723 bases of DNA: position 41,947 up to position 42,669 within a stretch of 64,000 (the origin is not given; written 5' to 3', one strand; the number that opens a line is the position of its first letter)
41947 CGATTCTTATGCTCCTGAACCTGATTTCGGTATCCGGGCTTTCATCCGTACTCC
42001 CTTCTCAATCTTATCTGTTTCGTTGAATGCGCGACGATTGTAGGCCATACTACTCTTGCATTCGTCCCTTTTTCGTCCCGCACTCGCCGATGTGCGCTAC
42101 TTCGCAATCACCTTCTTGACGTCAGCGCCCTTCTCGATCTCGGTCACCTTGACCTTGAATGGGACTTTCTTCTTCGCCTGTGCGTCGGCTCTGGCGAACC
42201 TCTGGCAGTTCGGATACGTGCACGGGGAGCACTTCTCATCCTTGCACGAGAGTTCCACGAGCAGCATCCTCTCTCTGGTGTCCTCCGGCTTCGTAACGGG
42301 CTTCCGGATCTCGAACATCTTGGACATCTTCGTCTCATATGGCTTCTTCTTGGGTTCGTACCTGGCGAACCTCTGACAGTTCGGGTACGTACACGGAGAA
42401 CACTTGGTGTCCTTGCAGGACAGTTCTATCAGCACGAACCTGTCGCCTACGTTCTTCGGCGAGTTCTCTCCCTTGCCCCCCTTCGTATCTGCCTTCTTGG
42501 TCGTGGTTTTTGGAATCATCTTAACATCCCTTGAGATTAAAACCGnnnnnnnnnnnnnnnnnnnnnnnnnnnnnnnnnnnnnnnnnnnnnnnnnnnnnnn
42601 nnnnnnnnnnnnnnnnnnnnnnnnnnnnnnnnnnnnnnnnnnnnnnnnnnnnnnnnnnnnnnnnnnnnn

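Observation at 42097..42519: Small Lys-rich protein with an internally duplicated C-x4-C-x2-C-x4-C motif embedded in the hdr array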

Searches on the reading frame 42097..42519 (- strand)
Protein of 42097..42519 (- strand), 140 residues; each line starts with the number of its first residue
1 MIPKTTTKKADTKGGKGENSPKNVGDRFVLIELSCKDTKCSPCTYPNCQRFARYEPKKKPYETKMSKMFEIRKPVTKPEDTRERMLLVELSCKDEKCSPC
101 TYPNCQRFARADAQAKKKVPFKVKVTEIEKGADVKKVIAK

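Call 3: search_protein_families(library=pfam, proteins=[window:42097-42519:-], max_evalue=10)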
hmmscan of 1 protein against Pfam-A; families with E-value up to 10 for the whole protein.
window:42097-42519:- (140 aa): 9 families
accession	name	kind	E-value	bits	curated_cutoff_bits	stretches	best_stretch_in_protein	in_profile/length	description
PF04060.18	FeS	-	0.0028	17.8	23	2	97-118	6-27/33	Putative Fe-S cluster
PF18435.7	EstA_Ig_like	-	0.0097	16.4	26.7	1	18-57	61-100/120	Esterase Ig-like N-terminal domain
PF01485.27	IBR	-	0.01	16.3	24.3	2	89-117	10-38/65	IBR domain, a half RING-finger domain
PF25053.1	DUF7791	-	0.074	13.3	28.1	1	59-124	4-71/162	Domain of unknown function (DUF7791)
PF14319.11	Zn_Tnp_IS91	-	0.087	13.3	26.3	2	87-115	49-77/90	Transposase zinc-binding domain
PF04181.18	RPAP2_Rtr1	-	0.12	13.1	33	1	98-128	19-49/75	Rtr1/RPAP2 family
PF09358.15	E1_UFD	-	0.33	12.1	25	1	48-98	35-86/93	Ubiquitin fold domain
PF20728.2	Nairovirus_NSm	-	3.7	8.1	27.4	1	88-134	63-109/115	Nairovirus NSm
PF24906.1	Zf_WRKY19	-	7.6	6.9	27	0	100-110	4-14/24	WRKY19 zinc finger domain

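Call 4: search_protein_families(library=ncbifam, proteins=[window:42097-42519:-], max_evalue=10)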
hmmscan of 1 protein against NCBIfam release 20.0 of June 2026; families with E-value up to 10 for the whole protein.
window:42097-42519:- (140 aa): 4 families
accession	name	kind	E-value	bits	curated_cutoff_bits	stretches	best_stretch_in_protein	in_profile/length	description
NF003475.0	PRK05113.1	equivalog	0.0029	17.5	203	2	95-116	47-68/190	electron transport complex subunit RsxB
TIGR01944.1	rnfB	subfamily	0.02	14.4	68.7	2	95-116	47-68/190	RnfABCDGE type electron transport complex subunit B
NF005506.0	PRK07118.1-5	equivalog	0.053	12.9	388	2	96-116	50-70/279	Fe-S cluster domain-containing protein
NF003214.0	PRK04179.1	equivalog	0.23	11.4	71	2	36-61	31-56/62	50S ribosomal protein L37e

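Call 6: find_homologous_proteins(query=window:42097-42519:-, max_evalue=0.001)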
Query window:42097-42519:- (140 aa): 189 proteins with E <= 0.001 among 200 candidates; the best 120 are listed.
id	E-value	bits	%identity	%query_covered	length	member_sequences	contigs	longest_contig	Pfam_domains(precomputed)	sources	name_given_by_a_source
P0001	9.9e-84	296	97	100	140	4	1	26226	-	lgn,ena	-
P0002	6.7e-80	284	94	91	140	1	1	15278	-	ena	-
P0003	1.2e-78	280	94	100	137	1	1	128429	-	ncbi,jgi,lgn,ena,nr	ncbi:MAG: hypothetical protein KKE24_02235 [Candidatus Thermoplasmatota archaeon]|nr:hypothetical pr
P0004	3.6e-62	226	74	99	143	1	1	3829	-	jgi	jgi:hypothetical protein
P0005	1.0e-57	212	94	74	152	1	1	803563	-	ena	-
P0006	1.7e-57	211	69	100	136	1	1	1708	-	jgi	-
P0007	4.4e-57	210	70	99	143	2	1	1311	-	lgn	-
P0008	1.5e-56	208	70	100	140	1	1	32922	-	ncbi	-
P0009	5.0e-56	207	71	95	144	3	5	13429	-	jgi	jgi:hypothetical protein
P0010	1.1e-55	205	70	94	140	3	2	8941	-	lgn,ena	-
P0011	1.5e-55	205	68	99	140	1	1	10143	-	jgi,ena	-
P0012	2.7e-55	204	72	85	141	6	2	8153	-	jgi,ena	-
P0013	2.7e-55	204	68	96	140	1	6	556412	-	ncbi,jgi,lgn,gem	-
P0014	3.9e-55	204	70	89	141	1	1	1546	-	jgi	jgi:hypothetical protein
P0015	8.2e-55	203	76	81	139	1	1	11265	-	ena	-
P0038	2.1e-52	195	73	89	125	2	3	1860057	-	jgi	jgi:hypothetical protein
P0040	2.3e-52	195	73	86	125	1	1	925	PF04060.19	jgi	jgi:hypothetical protein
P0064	7.1e-51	190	70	91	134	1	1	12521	PF04060.19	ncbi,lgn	-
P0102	3.7e-48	181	66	91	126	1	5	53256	PF04060.19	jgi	jgi:hypothetical protein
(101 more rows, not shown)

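Call 9: find_encoding_contigs(protein=P0038, flank=8000, max_places=3)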
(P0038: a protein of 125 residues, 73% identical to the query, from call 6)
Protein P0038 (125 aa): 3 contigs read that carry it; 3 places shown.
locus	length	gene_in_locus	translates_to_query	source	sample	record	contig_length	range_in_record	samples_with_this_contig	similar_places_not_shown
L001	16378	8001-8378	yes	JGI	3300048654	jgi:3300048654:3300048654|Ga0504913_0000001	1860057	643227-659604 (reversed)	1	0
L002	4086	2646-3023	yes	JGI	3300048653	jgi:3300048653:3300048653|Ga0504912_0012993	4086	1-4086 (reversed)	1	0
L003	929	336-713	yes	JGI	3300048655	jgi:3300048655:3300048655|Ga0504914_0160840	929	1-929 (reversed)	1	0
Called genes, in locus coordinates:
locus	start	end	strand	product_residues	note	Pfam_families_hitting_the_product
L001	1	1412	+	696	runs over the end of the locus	PF07992:Pyr_redox_2 (weak), PF12831:FAD_oxidored (weak), PF14697:Fer4_21 (weak), PF00037:Fer4 (weak), PF00037:Fer4 (weak), PF13187:Fer4_9, PF13237:Fer4_10 (weak), PF14697:Fer4_21, +6 more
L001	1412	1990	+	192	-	PF13183:Fer4_8 (faint), PF13187:Fer4_9 (weak)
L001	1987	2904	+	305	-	PF02754:CCG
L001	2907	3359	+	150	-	PF02662:FlpD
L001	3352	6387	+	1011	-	PF00890:FAD_binding_2 (weak), PF07992:Pyr_redox_2, PF12831:FAD_oxidored, PF13450:NAD_binding_8 (weak), PF00037:Fer4 (weak), PF00890:FAD_binding_2, PF07992:Pyr_redox_2, PF13450:NAD_binding_8, +20 more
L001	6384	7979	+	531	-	PF02662:FlpD, PF13183:Fer4_8, PF13187:Fer4_9 (weak), PF13237:Fer4_10, PF13534:Fer4_17, PF02754:CCG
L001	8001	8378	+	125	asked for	-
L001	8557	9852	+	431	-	PF00890:FAD_binding_2 (weak), PF01134:GIDA (faint), PF01266:DAO (faint), PF07992:Pyr_redox_2 (weak), PF12831:FAD_oxidored, PF13450:NAD_binding_8 (weak), PF00037:Fer4 (weak)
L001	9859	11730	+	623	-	PF07992:Pyr_redox_2, PF12831:FAD_oxidored (weak), PF13450:NAD_binding_8 (weak), PF00037:Fer4, PF12837:Fer4_6 (weak), PF13187:Fer4_9 (weak), PF13237:Fer4_10 (weak), PF14697:Fer4_21, +7 more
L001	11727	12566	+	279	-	PF02662:FlpD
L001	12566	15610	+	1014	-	PF13187:Fer4_9, PF07992:Pyr_redox_2, PF00890:FAD_binding_2, PF01266:DAO, PF07992:Pyr_redox_2, PF12831:FAD_oxidored, PF13450:NAD_binding_8, PF12838:Fer4_7, +25 more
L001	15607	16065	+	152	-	PF02662:FlpD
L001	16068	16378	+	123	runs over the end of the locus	PF01022:HTH_5 (faint)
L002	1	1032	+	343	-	?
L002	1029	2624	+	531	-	PF02662:FlpD, PF13183:Fer4_8, PF13187:Fer4_9 (weak), PF13237:Fer4_10, PF13534:Fer4_17, PF02754:CCG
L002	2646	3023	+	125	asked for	-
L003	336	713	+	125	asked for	-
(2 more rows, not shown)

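Call 10: find_encoding_contigs(protein=P0013, flank=8000, max_places=3)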
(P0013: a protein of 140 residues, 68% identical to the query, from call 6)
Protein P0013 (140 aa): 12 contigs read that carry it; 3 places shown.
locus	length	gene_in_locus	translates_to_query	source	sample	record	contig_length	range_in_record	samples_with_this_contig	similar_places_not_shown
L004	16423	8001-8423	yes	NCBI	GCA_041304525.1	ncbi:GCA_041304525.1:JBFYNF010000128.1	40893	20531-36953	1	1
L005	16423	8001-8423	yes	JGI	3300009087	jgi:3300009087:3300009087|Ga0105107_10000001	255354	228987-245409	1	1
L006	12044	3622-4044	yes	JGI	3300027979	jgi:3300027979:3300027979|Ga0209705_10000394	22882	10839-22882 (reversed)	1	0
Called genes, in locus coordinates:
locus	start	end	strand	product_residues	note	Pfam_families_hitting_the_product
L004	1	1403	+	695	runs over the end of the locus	PF07992:Pyr_redox_2 (weak), PF12831:FAD_oxidored, PF12838:Fer4_7 (weak), PF00037:Fer4 (weak), PF12838:Fer4_7 (weak), PF00037:Fer4, PF13187:Fer4_9, PF14697:Fer4_21, +7 more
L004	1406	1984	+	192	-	PF13183:Fer4_8 (weak), PF13237:Fer4_10 (faint), PF13187:Fer4_9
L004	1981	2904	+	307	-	PF02754:CCG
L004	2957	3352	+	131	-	PF02662:FlpD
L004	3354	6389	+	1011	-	PF01946:Thi4 (weak), PF07992:Pyr_redox_2 (weak), PF12831:FAD_oxidored (weak), PF07992:Pyr_redox_2, PF00890:FAD_binding_2, PF07992:Pyr_redox_2, PF12831:FAD_oxidored, PF13450:NAD_binding_8, +17 more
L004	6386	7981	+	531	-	PF02662:FlpD, PF13183:Fer4_8, PF13187:Fer4_9 (weak), PF13237:Fer4_10 (weak), PF13534:Fer4_17, PF02754:CCG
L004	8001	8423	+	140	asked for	-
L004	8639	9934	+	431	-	PF00890:FAD_binding_2 (weak), PF07992:Pyr_redox_2 (weak), PF12831:FAD_oxidored (weak), PF13450:NAD_binding_8 (weak), PF12837:Fer4_6 (faint), PF13237:Fer4_10 (faint), PF00037:Fer4 (weak)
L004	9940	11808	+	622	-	PF07992:Pyr_redox_2, PF12831:FAD_oxidored (faint), PF00037:Fer4, PF12837:Fer4_6, PF12838:Fer4_7 (weak), PF13187:Fer4_9 (weak), PF13237:Fer4_10 (weak), PF14697:Fer4_21, +3 more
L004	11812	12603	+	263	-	PF02662:FlpD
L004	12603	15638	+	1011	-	PF01266:DAO (weak), PF12831:FAD_oxidored (weak), PF13450:NAD_binding_8 (weak), PF13187:Fer4_9, PF00890:FAD_binding_2, PF07992:Pyr_redox_2, PF13450:NAD_binding_8, PF12838:Fer4_7, +24 more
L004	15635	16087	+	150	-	PF02662:FlpD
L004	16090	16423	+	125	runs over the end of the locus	PF01022:HTH_5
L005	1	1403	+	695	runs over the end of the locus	PF07992:Pyr_redox_2 (weak), PF12831:FAD_oxidored, PF12838:Fer4_7 (weak), PF00037:Fer4 (weak), PF12838:Fer4_7 (weak), PF00037:Fer4, PF13187:Fer4_9, PF14697:Fer4_21, +7 more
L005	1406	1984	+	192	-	PF13183:Fer4_8 (weak), PF13237:Fer4_10 (faint), PF13187:Fer4_9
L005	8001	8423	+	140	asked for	-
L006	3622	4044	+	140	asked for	-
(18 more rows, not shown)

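Call 13: search_protein_representatives(protein=window:42097-42519:-)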
Query: 140 residues. Proteins with E-value up to 0.001 (for the whole library): 22; up to 1e-10: 6; up to 1e-30: 1. The best 22 are listed.
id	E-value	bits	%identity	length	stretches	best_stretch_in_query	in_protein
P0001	3.2e-84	296.2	97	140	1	1-140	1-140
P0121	3.5e-23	98.5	51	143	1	18-137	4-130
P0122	1.3e-21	93.4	54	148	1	21-113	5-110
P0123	4.3e-20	88.5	46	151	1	4-121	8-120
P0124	7.8e-19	84.5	57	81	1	71-139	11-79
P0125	2.3e-14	70.0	41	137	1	16-114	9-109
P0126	2.3e-10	57.0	59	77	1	78-129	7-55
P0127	5.1e-09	52.7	55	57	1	88-138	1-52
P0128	6.6e-09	52.3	60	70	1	83-129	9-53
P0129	1.4e-08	51.2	43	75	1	74-135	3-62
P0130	4.0e-08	49.8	57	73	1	23-68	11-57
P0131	4.7e-08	49.6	52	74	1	23-71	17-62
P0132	1.7e-07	47.7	41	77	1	80-137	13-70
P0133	2.0e-07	47.5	45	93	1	22-82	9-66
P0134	2.2e-07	47.4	64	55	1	84-116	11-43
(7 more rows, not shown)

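Call 17: search_solved_structures(query=A1, max_evalue=10, show_alignments=4)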
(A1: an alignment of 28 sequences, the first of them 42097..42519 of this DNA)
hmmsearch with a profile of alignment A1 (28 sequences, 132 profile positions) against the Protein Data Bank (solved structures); distinct sequences matched with E-value up to 10: 0.

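Call 18: find_related_loci(query=A1, collection=genome_contigs, flank=10000)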
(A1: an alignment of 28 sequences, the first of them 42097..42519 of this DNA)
Query A1 (140 aa) in genome_contigs; peptide patterns used: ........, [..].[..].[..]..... (x = any residue, [..] = any of these).
78 stretches matched a pattern; 71 encode a relative of the query (tblastn E <= 1e-3); 67 distinct loci.
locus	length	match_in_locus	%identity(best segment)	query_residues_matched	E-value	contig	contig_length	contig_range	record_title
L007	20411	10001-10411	94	1-140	7e-83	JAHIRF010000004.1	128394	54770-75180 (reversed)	MAG: Thermoplasmatota archaeon isolate MM_PC_MetaG.mb.116 MM_PC_MetaG.mb.116_k141_486447, whole genome shotgun sequence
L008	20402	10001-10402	68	6-139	1e-59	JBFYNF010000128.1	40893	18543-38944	MAG: Thermoplasmata archaeon isolate PPR_0081 PPR_0081_bin.95.fa_k121_5113029, whole genome shotgun sequence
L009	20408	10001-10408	67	6-140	1e-58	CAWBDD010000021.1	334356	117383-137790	MAG: uncultured Thermoplasmata archaeon isolate MFD00709.bin.2.183 genome assembly, contig: contig_81378, whole genome s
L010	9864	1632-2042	68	1-139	7e-59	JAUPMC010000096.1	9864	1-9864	MAG: Thermoplasmatota archaeon isolate erpe_2018_pw_48hr_WHONDRS-PP48-000101_B_bin.4 scaffold_296770, whole genome shotg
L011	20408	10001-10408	65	1-139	6e-58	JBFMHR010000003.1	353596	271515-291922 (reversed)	MAG: Thermoplasmatota archaeon isolate MAG329 MAG329_3, whole genome shotgun sequence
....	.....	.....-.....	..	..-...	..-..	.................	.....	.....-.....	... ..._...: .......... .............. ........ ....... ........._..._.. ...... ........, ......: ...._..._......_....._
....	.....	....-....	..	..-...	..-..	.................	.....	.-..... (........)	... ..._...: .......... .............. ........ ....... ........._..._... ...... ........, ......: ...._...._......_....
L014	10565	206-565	72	19-140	1e-56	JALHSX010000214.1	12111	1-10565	MAG: Thermoplasmata archaeon isolate PFL9 seq_2972220, whole genome shotgun sequence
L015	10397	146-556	68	4-140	1e-56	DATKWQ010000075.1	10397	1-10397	MAG TPA_asm: Thermoplasmata archaeon isolate SMAG_U14167 k141_1028934, whole genome shotgun sequence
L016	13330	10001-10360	71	19-140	1e-56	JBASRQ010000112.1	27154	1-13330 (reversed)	MAG: Thermoplasmata archaeon isolate MFD13565_ilm_asm_bin2 k127_31841, whole genome shotgun sequence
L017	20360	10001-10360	72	19-140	3e-56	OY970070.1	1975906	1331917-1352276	MAG: uncultured Thermoplasmata archaeon isolate MFD04408.bin.c.5 genome assembly, chromosome: 1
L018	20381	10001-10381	76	26-140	3e-56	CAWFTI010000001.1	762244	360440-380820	MAG: Candidatus Thermoplasmatota archaeon isolate MFD00709.bin.2.218 genome assembly, contig: contig_15047, whole genome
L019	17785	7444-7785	77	26-140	2e-56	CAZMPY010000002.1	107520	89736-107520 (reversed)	MAG TPA_asm: uncultured Thermoplasmata archaeon isolate binchicken_co255_206 genome assembly, contig: k141_5333352, whol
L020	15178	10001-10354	73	19-140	5e-56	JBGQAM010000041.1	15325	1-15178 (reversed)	MAG: Thermoplasmata archaeon isolate OBJ2_061818_130_30 k141_614547_length_15325_cov_9.0000, whole genome shotgun sequen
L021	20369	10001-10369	69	15-140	4e-55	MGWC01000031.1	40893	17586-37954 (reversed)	MAG: Euryarchaeota archaeon RBG_19FT_COMBO_56_21 rbg_19ft_combo_scaffold_307, whole genome shotgun sequence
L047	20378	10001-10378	40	8-130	1e-24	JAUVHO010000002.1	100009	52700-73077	MAG: Methanomassiliicoccales archaeon isolate CSMAG_404 CSMAG_404_k141_1923475_length_100009_cov_9.9969, whole genome sh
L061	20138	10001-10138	46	22-117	1e-5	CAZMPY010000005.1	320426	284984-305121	MAG TPA_asm: uncultured Thermoplasmata archaeon isolate binchicken_co255_206 genome assembly, contig: k141_1436747, whol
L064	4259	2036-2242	32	26-89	3e-5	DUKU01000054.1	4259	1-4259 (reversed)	MAG TPA_asm: Thermoplasmata archaeon isolate UBA9653 contig_12305, whole genome shotgun sequence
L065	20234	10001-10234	32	18-116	4e-5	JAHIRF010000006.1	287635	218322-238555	MAG: Thermoplasmatota archaeon isolate MM_PC_MetaG.mb.116 MM_PC_MetaG.mb.116_k141_1188500, whole genome shotgun sequence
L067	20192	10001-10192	34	31-89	4e-5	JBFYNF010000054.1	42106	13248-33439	MAG: Thermoplasmata archaeon isolate PPR_0081 PPR_0081_bin.95.fa_k121_1118926, whole genome shotgun sequence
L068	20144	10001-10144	42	18-116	3e-5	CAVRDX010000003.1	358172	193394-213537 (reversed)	MAG: uncultured Thermoplasmata archaeon isolate MFD04716.bin.2.147 genome assembly, contig: contig_36529, whole genome s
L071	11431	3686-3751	59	87-107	7e-4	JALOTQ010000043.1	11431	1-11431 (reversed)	MAG: Thermoplasmata archaeon isolate Prado237 scaffold_9267, whole genome shotgun sequence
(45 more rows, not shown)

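Call 21: predict_structure(alignment_id=A1)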
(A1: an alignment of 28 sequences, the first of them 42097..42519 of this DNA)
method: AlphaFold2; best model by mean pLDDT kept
length: 140 residues; sequences in the alignment: 28
mean_pLDDT: 38.2   pTM: 0.14
mean pLDDT of the five models: 38.2, 36.2, 33.7, 32.6, 31.6
residues with pLDDT >= 90: 0; 70-90: 0; 50-70: 1; < 50: 139
segments of 3 or more residues with pLDDT < 50: 1-77, 79-140
pLDDT, mean of each block of 10 residues (from residue 1): 40 37 35 33 33 40 45 44 34 38 32 40 37 46
secondary structure, 60 per line:
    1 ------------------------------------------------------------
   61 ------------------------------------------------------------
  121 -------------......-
elements in order: H134-139

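Call 26: search_protein_families(library=pfam, alignment_id=A1, max_evalue=0.1)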
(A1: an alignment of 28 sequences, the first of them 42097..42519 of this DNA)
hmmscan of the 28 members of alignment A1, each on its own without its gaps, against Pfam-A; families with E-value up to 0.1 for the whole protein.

A. member 1, window:42097-42519:- (140 aa): 5 families
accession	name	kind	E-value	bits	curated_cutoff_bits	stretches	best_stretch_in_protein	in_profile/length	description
PF04060.18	FeS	-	0.0028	17.8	23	0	97-118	6-27/33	Putative Fe-S cluster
PF18435.7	EstA_Ig_like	-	0.0097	16.4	26.7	0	18-57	61-100/120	Esterase Ig-like N-terminal domain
PF01485.27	IBR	-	0.01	16.3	24.3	0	89-117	10-38/65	IBR domain, a half RING-finger domain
PF25053.1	DUF7791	-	0.074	13.3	28.1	0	59-124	4-71/162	Domain of unknown function (DUF7791)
PF14319.11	Zn_Tnp_IS91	-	0.087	13.3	26.3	0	87-115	49-77/90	Transposase zinc-binding domain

B. families by the number of members that match (of 28 scanned): 15 families
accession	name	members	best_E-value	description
PF04060.18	FeS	26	7.9e-07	Putative Fe-S cluster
PF01485.27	IBR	24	0.00035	IBR domain, a half RING-finger domain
PF14319.11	Zn_Tnp_IS91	21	0.0016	Transposase zinc-binding domain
PF18435.7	EstA_Ig_like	19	0.002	Esterase Ig-like N-terminal domain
PF07327.16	Neuroparsin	7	0.011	Neuroparsin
PF04181.18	RPAP2_Rtr1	2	0.069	Rtr1/RPAP2 family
PF25053.1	DUF7791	2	0.072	Domain of unknown function (DUF7791)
PF01248.31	Ribosomal_L7Ae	1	0.0078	Ribosomal protein L7Ae/L30e/S12e/Gadd45 family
PF19584.4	MCAfunc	1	0.025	MCAfunc domain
PF08806.17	Sep15_SelM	1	0.032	Sep15/SelM redox domain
PF11672.13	DUF3268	1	0.041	zinc-finger-containing domain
PF25315.1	BPTI_nem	1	0.047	BPTI-like like domain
PF21573.3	ForC_N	1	0.049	Formin C, N-terminal domain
PF19761.4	DUF6248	1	0.065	Family of unknown function (DUF6248)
PF12568.14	PanZ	1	0.073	Acetyltransferase (GNAT) domain, PanZ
